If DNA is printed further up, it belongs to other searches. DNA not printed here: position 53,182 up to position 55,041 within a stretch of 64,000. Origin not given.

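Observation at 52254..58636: Second LysR-controlled module: MttB paralog, StcD-like two-domain flavoprotein and two SDRs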

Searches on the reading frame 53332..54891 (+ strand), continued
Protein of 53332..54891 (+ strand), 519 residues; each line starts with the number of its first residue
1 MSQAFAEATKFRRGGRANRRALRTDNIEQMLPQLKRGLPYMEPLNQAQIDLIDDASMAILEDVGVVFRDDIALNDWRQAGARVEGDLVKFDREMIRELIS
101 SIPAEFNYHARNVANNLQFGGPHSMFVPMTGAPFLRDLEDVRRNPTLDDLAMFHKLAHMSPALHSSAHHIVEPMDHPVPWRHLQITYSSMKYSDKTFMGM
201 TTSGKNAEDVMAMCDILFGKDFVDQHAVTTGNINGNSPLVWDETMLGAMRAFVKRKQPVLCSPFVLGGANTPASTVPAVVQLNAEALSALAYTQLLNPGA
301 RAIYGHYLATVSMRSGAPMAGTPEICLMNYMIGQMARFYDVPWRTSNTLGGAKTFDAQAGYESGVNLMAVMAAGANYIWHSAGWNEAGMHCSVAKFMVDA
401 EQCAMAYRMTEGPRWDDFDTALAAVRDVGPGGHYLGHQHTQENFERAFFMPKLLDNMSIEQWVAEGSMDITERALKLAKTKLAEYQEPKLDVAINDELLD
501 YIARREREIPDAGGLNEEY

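Call 31: find_related_loci(query=window:53332-54891:+, collection=genome_contigs, flank=10000)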
Query window:53332-54891:+ (519 aa) in genome_contigs; peptide patterns used: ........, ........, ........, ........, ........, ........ (x = any residue, [..] = any of these).
600 stretches matched a pattern (row limit reached: there are more); 592 encode a relative of the query (tblastn E <= 1e-3); the best 80 are kept; 80 distinct loci.
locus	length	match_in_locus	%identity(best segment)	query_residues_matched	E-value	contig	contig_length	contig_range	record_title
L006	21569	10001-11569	84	1-519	0e+0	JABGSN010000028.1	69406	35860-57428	MAG: Oceanospirillaceae bacterium isolate SI034_bin108 k141_376427, whole genome shotgun sequence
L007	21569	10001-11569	83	1-519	0e+0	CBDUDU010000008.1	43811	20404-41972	MAG TPA_asm: uncultured Oceanospirillaceae bacterium isolate SRR5469068_binner123_Refined_24 genome assembly, contig: ER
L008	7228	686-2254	82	1-519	0e+0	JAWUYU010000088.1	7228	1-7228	MAG: Pseudomonadales bacterium isolate HBSea_ice_MAG901 BAT.901_967397_flag=0_multi=25.3933_len=7228, whole genome shotg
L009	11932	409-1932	79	12-519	0e+0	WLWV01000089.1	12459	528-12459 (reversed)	MAG: Gammaproteobacteria bacterium isolate MH-Pat-SR_metabat2_5 NODE_4051_length_12459_cov_10.232647, whole genome shotg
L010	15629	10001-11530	78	10-519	0e+0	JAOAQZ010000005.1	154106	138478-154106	MAG: Cohaesibacter sp. isolate McBI.23 contig_24096, whole genome shotgun sequence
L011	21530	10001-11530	78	10-519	0e+0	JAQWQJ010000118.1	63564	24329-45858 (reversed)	MAG: Paracoccaceae bacterium isolate cluster2_bin.25 k141_4051292, whole genome shotgun sequence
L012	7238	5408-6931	78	12-519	0e+0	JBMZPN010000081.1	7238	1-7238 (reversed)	MAG: Candidatus Puniceispirillum sp. isolate ME_XS_2302_9_bin_44 ME_XS_2302_9_bin_44_80, whole genome shotgun sequence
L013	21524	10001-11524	77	12-519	0e+0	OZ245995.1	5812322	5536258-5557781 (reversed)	MAG: Motiliproteus sp. isolate cee35097-81c3-4b62-8185-fcd84872bf97 genome assembly, chromosome: 1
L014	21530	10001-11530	76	10-519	0e+0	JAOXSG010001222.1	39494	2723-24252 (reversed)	MAG: Cohaesibacter sp. isolate R2S4C5D_S45.004 k141_832094, whole genome shotgun sequence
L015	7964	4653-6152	77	20-519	0e+0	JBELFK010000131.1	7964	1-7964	MAG: Paracoccaceae bacterium isolate REMEI062_ass_metaspades_bin.57 NODE_8271_length_7964_cov_8.561765, whole genome sho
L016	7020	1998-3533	76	8-519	0e+0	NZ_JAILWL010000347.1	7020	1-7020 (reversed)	MAG: Roseibium sp. isolate ECS25B3 ECS25B3_347, whole genome shotgun sequence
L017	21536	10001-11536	75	8-519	0e+0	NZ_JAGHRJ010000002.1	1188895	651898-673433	Labrenzia sp. R4_2 NODE_2_length_1188895_cov_39.081788, whole genome shotgun sequence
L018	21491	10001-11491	78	23-519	0e+0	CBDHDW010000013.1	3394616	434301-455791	MAG: Candidatus Poriferihabitaceae bacterium isolate 67226578-6d30-497a-b66e-a77e508eb20a genome assembly, contig: chrom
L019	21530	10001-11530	76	10-519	0e+0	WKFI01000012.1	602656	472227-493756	MAG: Rhodobacteraceae bacterium isolate MAG3 k99_152108, whole genome shotgun sequence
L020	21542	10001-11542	76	6-519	0e+0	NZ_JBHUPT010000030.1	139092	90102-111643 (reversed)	Leisingera sp. D0M16 contig30, whole genome shotgun sequence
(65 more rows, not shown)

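Call 77: find_homologous_proteins(query=window:53332-54891:+, max_evalue=1e-50)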
Query window:53332-54891:+ (519 aa): 4105 proteins with E <= 1e-50 among 8000 candidates; the best 120 are listed.
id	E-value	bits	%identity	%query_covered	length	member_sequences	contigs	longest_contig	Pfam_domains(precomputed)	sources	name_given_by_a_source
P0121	0.0e+0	1203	100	100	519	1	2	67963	PF06253.17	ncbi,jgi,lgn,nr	ncbi:MAG: trimethylamine methyltransferase family protein [Gammaproteobacteria bacterium]|jgi:trimet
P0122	0.0e+0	1070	89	100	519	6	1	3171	PF06253.17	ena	-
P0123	0.0e+0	1065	89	100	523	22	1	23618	PF06253.17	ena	-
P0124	0.0e+0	1062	88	100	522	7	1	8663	PF06253.17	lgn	-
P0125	2.9e-294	995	82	100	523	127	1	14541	PF06253.17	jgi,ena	-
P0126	2.6e-281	952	80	98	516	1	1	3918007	PF06253.17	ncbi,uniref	ncbi:trimethylamine methyltransferase family protein [Coralliovum pocilloporae]|uniref:trimethylamin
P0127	1.4e-279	946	81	95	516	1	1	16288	PF06253.17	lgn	-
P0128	8.9e-278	940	79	98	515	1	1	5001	PF06253.17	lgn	-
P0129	3.8e-277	938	77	100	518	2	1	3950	PF06253.17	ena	-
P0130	8.7e-276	934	78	96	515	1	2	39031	PF06253.17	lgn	-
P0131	3.6e-275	932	79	98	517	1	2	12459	PF06253.17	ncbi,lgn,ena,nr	ncbi:MAG: trimethylamine methyltransferase [Gammaproteobacteria bacterium]|nr:trimethylamine methylt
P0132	2.0e-274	929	78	98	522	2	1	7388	PF06253.17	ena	-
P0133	2.5e-274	929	78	96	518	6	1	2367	PF06253.17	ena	-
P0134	2.5e-274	929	78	98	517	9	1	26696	PF06253.17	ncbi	-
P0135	3.7e-274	928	78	98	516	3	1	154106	PF06253.17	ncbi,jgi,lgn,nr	ncbi:MAG: trimethylamine methyltransferase family protein [Cohaesibacter sp.]|jgi:trimethylamine--co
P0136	9.1e-274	927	77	99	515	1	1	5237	PF06253.17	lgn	-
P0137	1.1e-273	927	78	98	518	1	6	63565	PF06253.17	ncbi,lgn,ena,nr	ncbi:MAG: trimethylamine methyltransferase family protein [Paracoccaceae bacterium]|nr:trimethylamin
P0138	1.3e-273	927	77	98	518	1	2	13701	PF06253.17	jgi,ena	-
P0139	3.8e-273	925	78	98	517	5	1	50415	PF06253.17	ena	-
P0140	3.9e-273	925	78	98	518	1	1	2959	PF06253.17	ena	-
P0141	4.4e-273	925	77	99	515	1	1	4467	PF06253.17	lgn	-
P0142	6.4e-273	924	78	98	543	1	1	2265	PF06253.17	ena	-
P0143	1.2e-272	924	78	98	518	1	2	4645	PF06253.17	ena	-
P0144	1.7e-272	923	78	98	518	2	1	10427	PF06253.17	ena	-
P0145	2.6e-272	922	77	99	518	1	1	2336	PF06253.17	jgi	jgi:trimethylamine--corrinoid protein Co-methyltransferase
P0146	3.0e-272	922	78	98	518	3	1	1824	PF06253.17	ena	-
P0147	4.5e-272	922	78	98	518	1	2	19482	PF06253.17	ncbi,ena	-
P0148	8.8e-272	921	77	98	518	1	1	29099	PF06253.17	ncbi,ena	-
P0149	2.0e-271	919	77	99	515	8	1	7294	PF06253.17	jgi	jgi:trimethylamine--corrinoid protein Co-methyltransferase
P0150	2.6e-271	919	78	96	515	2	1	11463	PF06253.17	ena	-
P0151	4.4e-271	918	77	99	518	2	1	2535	PF06253.17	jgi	-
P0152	5.4e-271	918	77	96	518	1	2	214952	PF06253.17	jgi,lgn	jgi:trimethylamine--corrinoid protein Co-methyltransferase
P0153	6.6e-271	918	77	96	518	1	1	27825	PF06253.17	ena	-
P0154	8.5e-271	917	78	96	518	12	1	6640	PF06253.17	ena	-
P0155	8.8e-271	917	77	96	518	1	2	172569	PF06253.17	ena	-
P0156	8.9e-271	917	77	96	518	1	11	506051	PF06253.17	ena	-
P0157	2.5e-270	916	78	96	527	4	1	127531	PF06253.17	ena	-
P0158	2.7e-270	916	77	96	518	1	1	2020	PF06253.17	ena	-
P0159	3.1e-270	916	77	96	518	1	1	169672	PF06253.17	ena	-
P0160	3.9e-270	915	76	98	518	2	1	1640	PF06253.17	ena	-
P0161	4.3e-270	915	77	96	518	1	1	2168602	PF06253.17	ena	-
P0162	4.4e-270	915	77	96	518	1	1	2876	PF06253.17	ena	-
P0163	5.9e-270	915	77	98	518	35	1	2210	PF06253.17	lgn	-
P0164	1.4e-269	913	77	98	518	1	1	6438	PF06253.17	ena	-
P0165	1.9e-269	913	78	96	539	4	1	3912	PF06253.17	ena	-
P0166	3.4e-269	912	77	97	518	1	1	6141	PF06253.17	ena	-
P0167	5.0e-269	912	76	98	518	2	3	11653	PF06253.17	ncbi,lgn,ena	-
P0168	7.9e-269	911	76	99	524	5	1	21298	PF06253.17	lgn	-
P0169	2.1e-268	909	76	100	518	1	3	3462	PF06253.17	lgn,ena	-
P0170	3.0e-268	909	75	100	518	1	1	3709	PF06253.17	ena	-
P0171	3.5e-268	909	77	98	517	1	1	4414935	PF06253.17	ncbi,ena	-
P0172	3.6e-268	909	77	96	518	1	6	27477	PF06253.17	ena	-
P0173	3.9e-268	909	76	100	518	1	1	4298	PF06253.17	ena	-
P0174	4.1e-268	909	77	99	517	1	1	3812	PF06253.17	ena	-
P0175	4.6e-268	908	77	96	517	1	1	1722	PF06253.17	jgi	jgi:trimethylamine--corrinoid protein Co-methyltransferase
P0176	5.6e-268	908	77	96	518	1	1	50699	PF06253.17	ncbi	-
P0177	8.5e-268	908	76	98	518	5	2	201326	PF06253.17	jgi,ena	-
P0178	1.1e-267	907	75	100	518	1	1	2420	PF06253.17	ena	-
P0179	4.5e-267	905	79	94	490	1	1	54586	PF06253.17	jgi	jgi:trimethylamine--corrinoid protein Co-methyltransferase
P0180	4.7e-267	905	76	96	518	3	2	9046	PF06253.17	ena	-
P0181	7.5e-267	904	79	94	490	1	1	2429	PF06253.17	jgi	jgi:trimethylamine--corrinoid protein Co-methyltransferase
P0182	9.5e-267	904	76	96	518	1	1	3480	PF06253.17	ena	-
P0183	1.2e-266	904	76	96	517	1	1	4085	PF06253.17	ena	-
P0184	1.2e-266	904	76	96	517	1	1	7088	PF06253.17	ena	-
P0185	1.5e-266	903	76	96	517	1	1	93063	PF06253.17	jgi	-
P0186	1.5e-266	903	76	96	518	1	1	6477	PF06253.17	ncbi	-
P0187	4.7e-266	902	76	96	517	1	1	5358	PF06253.17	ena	-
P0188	4.7e-266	902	77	94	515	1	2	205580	PF06253.17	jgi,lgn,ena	-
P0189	5.4e-266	902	75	98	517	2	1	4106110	PF06253.17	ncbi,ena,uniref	ncbi:trimethylamine methyltransferase family protein [Oricola sp.]|uniref:trimethylamine methyltrans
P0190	6.6e-266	901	77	94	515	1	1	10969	PF06253.17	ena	-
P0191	7.0e-266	901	76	96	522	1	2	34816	PF06253.17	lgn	-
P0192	8.7e-266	901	79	94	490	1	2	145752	PF06253.17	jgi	jgi:trimethylamine--corrinoid protein Co-methyltransferase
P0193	1.1e-265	901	76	96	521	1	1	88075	PF06253.17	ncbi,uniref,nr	ncbi:trimethylamine methyltransferase family protein [Motiliproteus sp. MSK22-1]|uniref:trimethylami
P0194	1.2e-265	900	76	98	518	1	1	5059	PF06253.17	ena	-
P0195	1.3e-265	900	75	100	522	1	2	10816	PF06253.17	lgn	-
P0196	1.8e-265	900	76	98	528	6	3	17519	PF06253.17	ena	-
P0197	1.9e-265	900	79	94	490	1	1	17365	PF06253.17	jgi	jgi:trimethylamine--corrinoid protein Co-methyltransferase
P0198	1.9e-265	900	76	96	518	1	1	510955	PF06253.17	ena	-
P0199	2.2e-265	900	76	98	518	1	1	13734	PF06253.17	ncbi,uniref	ncbi:trimethylamine methyltransferase family protein [Nioella sp.]|uniref:trimethylamine methyltrans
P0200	3.0e-265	899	76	96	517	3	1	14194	PF06253.17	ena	-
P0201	3.1e-265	899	75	99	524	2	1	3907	PF06253.17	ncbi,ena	-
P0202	3.3e-265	899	76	99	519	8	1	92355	PF06253.17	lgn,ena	-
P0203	3.6e-265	899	76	98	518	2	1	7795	PF06253.17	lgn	-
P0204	4.4e-265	899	76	96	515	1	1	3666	PF06253.17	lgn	-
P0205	5.9e-265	898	75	99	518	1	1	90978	PF06253.17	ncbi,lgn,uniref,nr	ncbi:trimethylamine methyltransferase family protein [Shimia sp. R10_1]|uniref:trimethylamine methyl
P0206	6.1e-265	898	76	98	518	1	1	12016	PF06253.17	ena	-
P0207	7.4e-265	898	77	94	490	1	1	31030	PF06253.17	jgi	jgi:trimethylamine--corrinoid protein Co-methyltransferase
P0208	1.1e-264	897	76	96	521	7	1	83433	PF06253.17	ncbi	ncbi:MAG: trimethylamine methyltransferase family protein [Pseudomonadota bacterium]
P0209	1.1e-264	897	76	99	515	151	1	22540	PF06253.17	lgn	-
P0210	1.4e-264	897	76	98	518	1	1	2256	PF06253.17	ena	-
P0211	1.5e-264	897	75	99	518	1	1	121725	PF06253.17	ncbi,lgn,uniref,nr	ncbi:trimethylamine methyltransferase family protein [Shimia sp. MMG029]|uniref:trimethylamine methy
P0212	1.6e-264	897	78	94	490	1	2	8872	PF06253.17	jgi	jgi:trimethylamine--corrinoid protein Co-methyltransferase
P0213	1.8e-264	897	75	99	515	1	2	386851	PF06253.17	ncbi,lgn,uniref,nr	ncbi:trimethylamine--corrinoid protein Co-methyltransferase [Roseibium hamelinense]|uniref:Methyltra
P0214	2.6e-264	896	76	98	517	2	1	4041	PF06253.17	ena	-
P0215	2.6e-264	896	77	94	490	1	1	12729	PF06253.17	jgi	jgi:trimethylamine--corrinoid protein Co-methyltransferase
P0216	2.7e-264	896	76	98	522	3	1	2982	PF06253.17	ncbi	ncbi:MAG: trimethylamine methyltransferase family protein [Pseudomonadota bacterium]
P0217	3.1e-264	896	76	99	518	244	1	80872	PF06253.17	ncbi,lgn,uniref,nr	ncbi:trimethylamine methyltransferase [Leisingera sp. ANG-M1]|uniref:trimethylamine methyltransferas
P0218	4.0e-264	895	77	96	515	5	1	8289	PF06253.17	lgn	-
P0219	4.4e-264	895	75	100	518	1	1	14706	PF06253.17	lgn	-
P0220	5.2e-264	895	75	98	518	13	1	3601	PF06253.17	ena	-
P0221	5.5e-264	895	75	100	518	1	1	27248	PF06253.17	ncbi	-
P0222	5.6e-264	895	76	96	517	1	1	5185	PF06253.17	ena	-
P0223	5.6e-264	895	76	98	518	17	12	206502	PF06253.17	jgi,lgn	jgi:trimethylamine--corrinoid protein Co-methyltransferase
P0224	5.9e-264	895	76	98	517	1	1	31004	PF06253.17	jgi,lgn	-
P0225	7.0e-264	895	76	99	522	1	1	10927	PF06253.17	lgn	-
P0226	7.6e-264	894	75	98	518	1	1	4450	PF06253.17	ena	-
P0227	7.9e-264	894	77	96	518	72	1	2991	PF06253.17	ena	-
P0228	8.4e-264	894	75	96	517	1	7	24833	PF06253.17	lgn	-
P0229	9.0e-264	894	76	98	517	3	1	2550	PF06253.17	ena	-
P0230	1.2e-263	894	76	96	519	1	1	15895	PF06253.17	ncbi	-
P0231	1.4e-263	894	75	98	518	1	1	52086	PF06253.17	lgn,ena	-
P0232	1.4e-263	894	74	99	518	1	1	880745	PF06253.17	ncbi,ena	-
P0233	1.6e-263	893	76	96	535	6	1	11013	PF06253.17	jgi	-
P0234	1.7e-263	893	75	98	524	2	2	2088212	PF06253.17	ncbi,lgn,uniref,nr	ncbi:Trimethylamine methyltransferase (MTTB) [Pelagimonas phthalicica]|uniref:Methyltransferase n=1 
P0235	2.4e-263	893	75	100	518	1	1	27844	PF06253.17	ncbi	-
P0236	2.5e-263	893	76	96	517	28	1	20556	PF06253.17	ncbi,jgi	ncbi:MAG: trimethylamine methyltransferase family protein [Cocleimonas sp.]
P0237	3.1e-263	892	75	96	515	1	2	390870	PF06253.17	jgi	-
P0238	3.5e-263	892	75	97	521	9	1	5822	PF06253.17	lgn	-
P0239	3.6e-263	892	76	98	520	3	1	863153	PF06253.17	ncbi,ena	-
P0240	4.0e-263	892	77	94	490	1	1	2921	PF06253.17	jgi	jgi:trimethylamine--corrinoid protein Co-methyltransferase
